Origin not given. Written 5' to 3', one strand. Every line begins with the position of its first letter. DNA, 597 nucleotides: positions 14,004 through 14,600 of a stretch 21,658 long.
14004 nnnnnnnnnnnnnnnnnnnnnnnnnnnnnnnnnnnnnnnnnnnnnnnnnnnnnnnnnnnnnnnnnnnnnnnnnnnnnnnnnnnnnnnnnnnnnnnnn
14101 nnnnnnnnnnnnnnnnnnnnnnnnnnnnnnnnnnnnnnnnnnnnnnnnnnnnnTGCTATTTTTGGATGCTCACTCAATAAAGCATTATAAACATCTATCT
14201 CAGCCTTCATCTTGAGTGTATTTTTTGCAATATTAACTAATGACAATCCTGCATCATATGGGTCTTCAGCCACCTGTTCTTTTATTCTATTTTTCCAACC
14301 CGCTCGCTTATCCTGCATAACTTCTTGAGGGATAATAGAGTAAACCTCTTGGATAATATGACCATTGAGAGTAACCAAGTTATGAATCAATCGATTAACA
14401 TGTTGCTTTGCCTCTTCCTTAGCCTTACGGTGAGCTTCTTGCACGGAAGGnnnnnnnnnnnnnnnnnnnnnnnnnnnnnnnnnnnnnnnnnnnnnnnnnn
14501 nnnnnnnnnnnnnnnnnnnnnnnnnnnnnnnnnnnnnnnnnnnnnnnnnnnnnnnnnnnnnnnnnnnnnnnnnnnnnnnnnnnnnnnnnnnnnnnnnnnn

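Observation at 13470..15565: AT-rich two-gene cargo island in the P2 tin/old defence-hotspot slot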

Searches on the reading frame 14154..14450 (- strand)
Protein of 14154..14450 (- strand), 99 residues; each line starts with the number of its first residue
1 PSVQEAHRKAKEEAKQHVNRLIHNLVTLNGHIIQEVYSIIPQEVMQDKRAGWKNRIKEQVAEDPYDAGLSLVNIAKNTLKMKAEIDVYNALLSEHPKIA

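Call 52: search_solved_structures(query=A5, max_evalue=10, show_alignments=5)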
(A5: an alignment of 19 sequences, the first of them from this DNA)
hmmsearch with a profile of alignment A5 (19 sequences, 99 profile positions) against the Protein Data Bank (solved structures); distinct sequences matched with E-value up to 10: 4.
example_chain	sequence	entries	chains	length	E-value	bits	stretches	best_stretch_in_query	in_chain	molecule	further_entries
8z4d_1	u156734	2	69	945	0.093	15.9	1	10-73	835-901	Flagellar M-ring protein,Flagellar motor switch protein FliG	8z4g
6vj4_A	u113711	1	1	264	0.11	15.6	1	36-79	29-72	Peptidylprolyl isomerase PrsA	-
4dr0_A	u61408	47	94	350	0.5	13.5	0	47-92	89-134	Ribonucleoside-diphosphate reductase subunit beta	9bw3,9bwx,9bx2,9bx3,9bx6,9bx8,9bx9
5xu0_A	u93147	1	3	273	0.9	12.7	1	50-89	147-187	Membrane-fusion protein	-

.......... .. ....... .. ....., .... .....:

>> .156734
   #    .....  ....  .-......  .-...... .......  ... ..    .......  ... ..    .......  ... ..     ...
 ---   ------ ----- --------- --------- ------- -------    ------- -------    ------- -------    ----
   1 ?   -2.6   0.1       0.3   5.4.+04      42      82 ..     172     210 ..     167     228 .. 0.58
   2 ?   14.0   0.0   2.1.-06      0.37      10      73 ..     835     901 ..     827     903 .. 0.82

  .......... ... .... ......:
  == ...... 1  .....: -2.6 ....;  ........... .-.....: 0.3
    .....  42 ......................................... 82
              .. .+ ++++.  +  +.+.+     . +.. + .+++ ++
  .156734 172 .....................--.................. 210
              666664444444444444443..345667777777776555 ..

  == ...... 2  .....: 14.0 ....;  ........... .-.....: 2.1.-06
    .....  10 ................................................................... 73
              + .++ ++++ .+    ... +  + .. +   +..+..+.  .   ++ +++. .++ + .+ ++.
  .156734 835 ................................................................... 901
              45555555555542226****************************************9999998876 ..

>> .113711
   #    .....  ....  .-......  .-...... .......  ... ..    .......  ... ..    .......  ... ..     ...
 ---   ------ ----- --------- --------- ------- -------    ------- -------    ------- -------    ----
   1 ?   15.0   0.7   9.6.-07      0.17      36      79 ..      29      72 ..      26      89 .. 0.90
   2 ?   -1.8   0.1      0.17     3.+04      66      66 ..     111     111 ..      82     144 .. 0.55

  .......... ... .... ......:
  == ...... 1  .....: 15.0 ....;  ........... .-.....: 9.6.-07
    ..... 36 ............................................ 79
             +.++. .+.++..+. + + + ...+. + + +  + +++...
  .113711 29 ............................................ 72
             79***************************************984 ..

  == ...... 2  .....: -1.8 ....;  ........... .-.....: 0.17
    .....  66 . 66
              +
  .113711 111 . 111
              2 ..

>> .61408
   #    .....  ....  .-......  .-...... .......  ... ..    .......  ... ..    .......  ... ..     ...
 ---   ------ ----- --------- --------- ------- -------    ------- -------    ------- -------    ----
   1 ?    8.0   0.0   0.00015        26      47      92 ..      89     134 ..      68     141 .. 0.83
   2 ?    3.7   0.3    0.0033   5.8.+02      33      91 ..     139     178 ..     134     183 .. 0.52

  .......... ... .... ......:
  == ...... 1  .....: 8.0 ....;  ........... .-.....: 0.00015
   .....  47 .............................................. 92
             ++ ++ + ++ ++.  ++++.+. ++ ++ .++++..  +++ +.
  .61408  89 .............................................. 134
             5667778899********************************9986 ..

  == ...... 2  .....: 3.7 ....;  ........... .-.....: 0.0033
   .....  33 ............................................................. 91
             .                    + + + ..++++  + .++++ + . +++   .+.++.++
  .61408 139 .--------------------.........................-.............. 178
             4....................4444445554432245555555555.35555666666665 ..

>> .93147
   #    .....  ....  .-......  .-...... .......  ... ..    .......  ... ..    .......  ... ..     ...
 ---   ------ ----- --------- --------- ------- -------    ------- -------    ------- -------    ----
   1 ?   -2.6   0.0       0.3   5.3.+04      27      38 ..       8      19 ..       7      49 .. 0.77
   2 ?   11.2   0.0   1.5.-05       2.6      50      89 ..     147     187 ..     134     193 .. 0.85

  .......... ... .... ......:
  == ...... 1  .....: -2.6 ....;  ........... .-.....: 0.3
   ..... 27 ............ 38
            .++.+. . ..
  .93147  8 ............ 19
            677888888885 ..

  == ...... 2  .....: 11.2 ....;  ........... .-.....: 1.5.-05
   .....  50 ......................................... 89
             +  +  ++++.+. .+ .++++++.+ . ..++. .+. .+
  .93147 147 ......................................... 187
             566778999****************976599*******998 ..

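Call 53: search_protein_families(library=pfam, alignment_id=A5, max_evalue=10)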
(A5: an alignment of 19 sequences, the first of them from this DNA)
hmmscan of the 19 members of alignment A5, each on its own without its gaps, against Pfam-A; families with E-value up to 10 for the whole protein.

A. member 1, seq(99 aa): 1 family
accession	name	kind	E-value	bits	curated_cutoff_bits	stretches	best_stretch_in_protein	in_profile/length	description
PF03141.22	Methyltransf_29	-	0.13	11.2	23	1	4-95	298-386/506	Putative S-adenosyl-L-methionine-dependent methyltransferase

B. families by the number of members that match (of 19 scanned): 28 families (the first 25 are shown)
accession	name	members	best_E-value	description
PF24275.1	NttA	2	0.0065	T2SS substrate NttA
PF03592.21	Terminase_2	2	0.0068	Terminase small subunit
PF16803.11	DRE2_N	2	0.06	Fe-S cluster assembly protein DRE2 N-terminus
PF02491.25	SHS2_FTSA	2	0.086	SHS2 domain inserted in FTSA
PF10198.14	Ada3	1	0.012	Histone acetyltransferases subunit 3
PF10189.15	Ints3_N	1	0.015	Integrator complex subunit 3 N-terminal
PF20946.2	Ctf4_C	1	0.017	DNA polymerase alpha-binding protein Ctf4, C-terminal domain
PF12729.13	4HB_MCP_1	1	0.019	Four helix bundle sensory module for signal transduction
PF05817.20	Ribophorin_II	1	0.022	Ribophorin II N-terminal domain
PF16128.11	DUF4840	1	0.025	Domain of unknown function (DUF4840)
PF09687.15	PRESAN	1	0.027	Plasmodium RESA N-terminal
PF09659.15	Cas_Csm6_HEPN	1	0.027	Cas_Csm6 HEPN domain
PF23154.1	KANSL3_1st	1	0.038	KANSL3, helical domain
PF19284.4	Arc_MA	1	0.055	Arc MA domain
PF12069.13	DUF3549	1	0.065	Protein of unknown function (DUF3549)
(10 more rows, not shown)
